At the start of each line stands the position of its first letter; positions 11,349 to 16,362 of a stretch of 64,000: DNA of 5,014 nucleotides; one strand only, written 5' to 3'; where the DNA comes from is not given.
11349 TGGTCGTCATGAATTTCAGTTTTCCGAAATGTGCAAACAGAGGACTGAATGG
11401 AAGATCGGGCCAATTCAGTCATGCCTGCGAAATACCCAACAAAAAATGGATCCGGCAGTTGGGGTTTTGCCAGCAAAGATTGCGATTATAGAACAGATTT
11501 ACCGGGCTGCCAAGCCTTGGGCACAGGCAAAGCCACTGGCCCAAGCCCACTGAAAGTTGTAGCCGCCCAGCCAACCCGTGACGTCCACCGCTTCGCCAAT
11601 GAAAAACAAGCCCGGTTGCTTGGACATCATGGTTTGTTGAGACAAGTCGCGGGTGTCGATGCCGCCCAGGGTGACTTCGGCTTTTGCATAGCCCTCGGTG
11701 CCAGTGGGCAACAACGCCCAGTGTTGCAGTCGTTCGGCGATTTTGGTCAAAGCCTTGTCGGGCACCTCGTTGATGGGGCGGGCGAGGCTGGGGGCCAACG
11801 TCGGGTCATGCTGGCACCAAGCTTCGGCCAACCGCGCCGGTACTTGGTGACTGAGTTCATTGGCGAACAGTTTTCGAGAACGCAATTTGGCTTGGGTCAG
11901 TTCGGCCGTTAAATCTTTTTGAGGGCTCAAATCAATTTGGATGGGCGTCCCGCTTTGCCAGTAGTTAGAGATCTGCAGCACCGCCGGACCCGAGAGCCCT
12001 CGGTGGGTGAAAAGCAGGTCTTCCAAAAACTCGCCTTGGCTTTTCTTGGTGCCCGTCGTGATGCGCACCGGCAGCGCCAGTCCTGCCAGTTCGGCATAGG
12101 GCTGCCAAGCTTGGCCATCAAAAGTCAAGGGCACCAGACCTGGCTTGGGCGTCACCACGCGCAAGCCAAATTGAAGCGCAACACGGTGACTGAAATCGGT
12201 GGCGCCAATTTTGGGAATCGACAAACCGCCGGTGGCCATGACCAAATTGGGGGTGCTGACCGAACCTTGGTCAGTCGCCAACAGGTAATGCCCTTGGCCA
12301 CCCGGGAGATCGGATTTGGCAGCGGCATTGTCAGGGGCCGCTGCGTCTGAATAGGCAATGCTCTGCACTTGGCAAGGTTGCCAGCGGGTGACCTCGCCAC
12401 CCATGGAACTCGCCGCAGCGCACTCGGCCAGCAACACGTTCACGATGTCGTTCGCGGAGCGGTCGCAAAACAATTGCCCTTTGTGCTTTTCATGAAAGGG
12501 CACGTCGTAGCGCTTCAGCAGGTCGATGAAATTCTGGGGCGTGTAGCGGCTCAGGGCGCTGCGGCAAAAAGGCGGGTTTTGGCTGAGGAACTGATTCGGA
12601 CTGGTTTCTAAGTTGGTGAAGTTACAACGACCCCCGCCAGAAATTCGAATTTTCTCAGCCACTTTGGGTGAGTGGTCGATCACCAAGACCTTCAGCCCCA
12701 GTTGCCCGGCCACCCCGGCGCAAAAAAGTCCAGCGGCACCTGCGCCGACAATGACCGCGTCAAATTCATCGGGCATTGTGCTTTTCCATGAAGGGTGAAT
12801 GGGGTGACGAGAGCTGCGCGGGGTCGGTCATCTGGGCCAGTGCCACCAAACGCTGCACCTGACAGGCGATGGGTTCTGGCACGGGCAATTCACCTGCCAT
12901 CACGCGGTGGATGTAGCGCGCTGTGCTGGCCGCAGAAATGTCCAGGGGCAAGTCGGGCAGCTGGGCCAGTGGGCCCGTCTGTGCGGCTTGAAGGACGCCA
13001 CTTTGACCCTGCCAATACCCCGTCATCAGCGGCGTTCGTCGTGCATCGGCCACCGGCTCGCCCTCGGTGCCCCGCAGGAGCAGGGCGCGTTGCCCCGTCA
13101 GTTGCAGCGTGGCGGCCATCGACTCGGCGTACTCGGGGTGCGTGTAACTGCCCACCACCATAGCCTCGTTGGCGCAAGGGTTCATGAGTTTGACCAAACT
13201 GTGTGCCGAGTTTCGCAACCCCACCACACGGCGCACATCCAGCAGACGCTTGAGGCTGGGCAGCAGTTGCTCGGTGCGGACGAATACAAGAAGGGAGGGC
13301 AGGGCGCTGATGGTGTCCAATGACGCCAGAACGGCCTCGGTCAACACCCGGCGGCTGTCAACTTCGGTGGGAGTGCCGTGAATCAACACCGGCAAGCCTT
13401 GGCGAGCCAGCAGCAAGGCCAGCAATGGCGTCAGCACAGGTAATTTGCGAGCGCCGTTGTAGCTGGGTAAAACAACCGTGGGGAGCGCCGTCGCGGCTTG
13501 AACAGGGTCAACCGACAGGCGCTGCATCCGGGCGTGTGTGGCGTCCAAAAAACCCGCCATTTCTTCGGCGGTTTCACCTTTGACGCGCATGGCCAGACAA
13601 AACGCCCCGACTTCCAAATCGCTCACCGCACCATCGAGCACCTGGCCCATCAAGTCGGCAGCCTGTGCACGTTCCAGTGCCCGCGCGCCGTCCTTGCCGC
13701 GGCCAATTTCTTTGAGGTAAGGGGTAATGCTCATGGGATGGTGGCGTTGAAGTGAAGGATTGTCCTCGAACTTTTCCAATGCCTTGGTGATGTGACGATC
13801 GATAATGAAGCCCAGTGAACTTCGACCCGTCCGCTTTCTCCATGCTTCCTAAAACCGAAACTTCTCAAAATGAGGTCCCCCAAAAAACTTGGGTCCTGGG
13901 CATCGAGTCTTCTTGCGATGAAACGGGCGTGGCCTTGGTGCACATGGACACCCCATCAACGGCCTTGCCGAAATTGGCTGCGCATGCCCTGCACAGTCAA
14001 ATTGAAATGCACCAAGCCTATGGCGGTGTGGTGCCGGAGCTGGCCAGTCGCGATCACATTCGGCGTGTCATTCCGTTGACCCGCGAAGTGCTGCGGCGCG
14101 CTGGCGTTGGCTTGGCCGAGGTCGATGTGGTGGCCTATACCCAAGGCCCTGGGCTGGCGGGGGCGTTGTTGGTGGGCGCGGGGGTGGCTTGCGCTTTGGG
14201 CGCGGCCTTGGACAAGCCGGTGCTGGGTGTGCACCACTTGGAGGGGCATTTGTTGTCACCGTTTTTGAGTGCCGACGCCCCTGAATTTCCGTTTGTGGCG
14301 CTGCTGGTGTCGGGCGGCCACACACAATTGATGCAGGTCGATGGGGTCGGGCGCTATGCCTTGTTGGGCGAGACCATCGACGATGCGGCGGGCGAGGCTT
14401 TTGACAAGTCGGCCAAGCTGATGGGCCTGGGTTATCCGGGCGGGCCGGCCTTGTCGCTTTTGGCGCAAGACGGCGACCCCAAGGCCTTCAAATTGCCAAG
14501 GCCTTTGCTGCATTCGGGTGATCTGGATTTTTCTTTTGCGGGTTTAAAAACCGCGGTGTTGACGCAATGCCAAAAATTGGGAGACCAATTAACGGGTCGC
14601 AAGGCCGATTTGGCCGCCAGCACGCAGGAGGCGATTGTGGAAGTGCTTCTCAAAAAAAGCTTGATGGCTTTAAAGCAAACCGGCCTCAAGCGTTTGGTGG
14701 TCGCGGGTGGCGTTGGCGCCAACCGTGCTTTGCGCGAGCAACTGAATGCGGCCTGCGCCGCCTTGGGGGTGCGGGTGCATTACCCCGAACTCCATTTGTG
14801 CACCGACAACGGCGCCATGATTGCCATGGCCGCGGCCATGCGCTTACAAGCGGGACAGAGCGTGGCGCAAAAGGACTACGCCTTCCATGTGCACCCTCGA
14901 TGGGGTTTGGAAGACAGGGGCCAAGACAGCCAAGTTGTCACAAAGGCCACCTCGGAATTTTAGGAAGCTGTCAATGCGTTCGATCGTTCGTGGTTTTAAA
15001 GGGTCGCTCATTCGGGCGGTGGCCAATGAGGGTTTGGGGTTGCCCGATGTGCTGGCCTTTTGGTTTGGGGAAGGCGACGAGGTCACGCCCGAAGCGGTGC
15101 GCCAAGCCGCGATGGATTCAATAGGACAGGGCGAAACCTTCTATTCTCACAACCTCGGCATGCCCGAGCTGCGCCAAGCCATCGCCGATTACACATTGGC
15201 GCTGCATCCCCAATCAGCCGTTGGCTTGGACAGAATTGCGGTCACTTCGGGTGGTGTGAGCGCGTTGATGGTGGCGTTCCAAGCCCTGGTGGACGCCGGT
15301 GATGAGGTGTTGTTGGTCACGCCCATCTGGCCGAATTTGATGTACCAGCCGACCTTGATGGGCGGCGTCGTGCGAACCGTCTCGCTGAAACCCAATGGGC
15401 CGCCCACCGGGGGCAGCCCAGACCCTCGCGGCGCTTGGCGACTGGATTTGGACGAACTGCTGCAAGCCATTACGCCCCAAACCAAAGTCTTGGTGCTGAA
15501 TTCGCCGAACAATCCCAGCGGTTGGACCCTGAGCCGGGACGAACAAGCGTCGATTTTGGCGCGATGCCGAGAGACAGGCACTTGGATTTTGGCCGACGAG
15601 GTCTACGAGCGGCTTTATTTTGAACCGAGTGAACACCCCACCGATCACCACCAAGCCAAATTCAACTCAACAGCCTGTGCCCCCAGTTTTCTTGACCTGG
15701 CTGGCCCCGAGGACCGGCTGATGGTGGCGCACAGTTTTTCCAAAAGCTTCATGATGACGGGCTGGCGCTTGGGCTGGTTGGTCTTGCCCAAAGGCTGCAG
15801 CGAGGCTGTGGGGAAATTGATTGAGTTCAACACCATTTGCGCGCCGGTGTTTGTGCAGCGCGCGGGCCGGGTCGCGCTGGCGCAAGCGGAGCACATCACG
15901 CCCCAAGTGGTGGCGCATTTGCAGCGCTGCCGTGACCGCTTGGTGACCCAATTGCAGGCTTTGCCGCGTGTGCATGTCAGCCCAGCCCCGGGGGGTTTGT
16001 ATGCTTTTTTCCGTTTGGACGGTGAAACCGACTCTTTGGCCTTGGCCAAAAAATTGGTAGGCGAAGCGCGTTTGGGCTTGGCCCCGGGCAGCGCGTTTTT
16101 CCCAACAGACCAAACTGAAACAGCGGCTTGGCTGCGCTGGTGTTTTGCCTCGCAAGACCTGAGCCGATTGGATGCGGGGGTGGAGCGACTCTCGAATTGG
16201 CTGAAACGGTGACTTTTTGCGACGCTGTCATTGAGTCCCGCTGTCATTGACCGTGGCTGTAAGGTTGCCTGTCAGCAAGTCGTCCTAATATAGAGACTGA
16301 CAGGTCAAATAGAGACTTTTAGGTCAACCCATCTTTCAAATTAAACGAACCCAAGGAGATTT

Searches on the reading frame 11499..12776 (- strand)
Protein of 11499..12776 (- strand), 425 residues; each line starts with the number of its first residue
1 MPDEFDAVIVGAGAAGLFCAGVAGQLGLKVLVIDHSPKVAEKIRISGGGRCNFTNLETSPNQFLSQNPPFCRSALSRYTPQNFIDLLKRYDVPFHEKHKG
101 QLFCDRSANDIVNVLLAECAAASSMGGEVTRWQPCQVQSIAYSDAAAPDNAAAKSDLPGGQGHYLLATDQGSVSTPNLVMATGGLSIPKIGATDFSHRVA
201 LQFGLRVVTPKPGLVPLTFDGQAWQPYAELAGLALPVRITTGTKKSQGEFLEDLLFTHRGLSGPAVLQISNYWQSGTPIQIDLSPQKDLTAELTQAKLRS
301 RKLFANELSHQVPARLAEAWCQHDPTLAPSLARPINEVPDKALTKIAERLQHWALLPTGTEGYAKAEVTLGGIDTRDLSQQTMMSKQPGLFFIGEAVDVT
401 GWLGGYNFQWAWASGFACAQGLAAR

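Call 51: search_protein_families(library=pfam, proteins=[window:11499-12776:-], max_evalue=0.00001)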
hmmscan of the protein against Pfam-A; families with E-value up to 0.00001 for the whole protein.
window:11499-12776:- (425 aa): 4 families
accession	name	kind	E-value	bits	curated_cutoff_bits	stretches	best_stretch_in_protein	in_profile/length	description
PF03486.20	HI0933_like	-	8.9e-75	251.7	50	1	6-420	2-243/244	HI0933-like protein Rossmann domain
PF22780.1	HI0933_like_1st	-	1e-34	120.2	27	1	211-368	1-165/165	HI0933-like protein barrel and H2TH domain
PF00890.30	FAD_binding_2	-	6.4e-08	32.6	20.4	1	6-58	1-53/414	FAD binding domain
PF13738.12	Pyr_redox_3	-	3.9e-06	26.8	30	0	8-40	1-33/305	Pyridine nucleotide-disulphide oxidoreductase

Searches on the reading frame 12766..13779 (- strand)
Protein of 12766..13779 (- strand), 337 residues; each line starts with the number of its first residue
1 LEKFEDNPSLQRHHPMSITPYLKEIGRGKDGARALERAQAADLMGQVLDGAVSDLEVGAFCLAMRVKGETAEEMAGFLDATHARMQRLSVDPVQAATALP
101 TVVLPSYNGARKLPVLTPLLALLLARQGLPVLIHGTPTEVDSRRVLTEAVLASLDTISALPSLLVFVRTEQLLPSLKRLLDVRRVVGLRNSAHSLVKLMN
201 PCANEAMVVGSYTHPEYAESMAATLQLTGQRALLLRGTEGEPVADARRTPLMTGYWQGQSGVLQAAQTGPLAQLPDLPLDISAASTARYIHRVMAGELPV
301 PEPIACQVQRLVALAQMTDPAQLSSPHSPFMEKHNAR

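Call 51: search_protein_families(library=pfam, proteins=[window:12766-13779:-], max_evalue=0.00001)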
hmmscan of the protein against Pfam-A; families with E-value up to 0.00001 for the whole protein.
window:12766-13779:- (337 aa): 1 family
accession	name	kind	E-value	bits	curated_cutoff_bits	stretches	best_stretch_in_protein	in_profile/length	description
PF02885.22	Glycos_trans_3N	-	4.2e-15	55.7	26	1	20-81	2-59/63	Glycosyl transferase family, helical bundle domain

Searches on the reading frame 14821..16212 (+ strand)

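Call 51: search_protein_families(library=pfam, proteins=[window:14821-16212:+], max_evalue=0.00001)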
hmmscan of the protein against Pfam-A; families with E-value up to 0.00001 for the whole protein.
window:14821-16212:+ (463 aa): 1 family
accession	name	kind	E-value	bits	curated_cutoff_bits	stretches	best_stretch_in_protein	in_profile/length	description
PF00155.27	Aminotran_1_2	-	3.4e-49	168.4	19.7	1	85-457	16-361/361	Aminotransferase class I and II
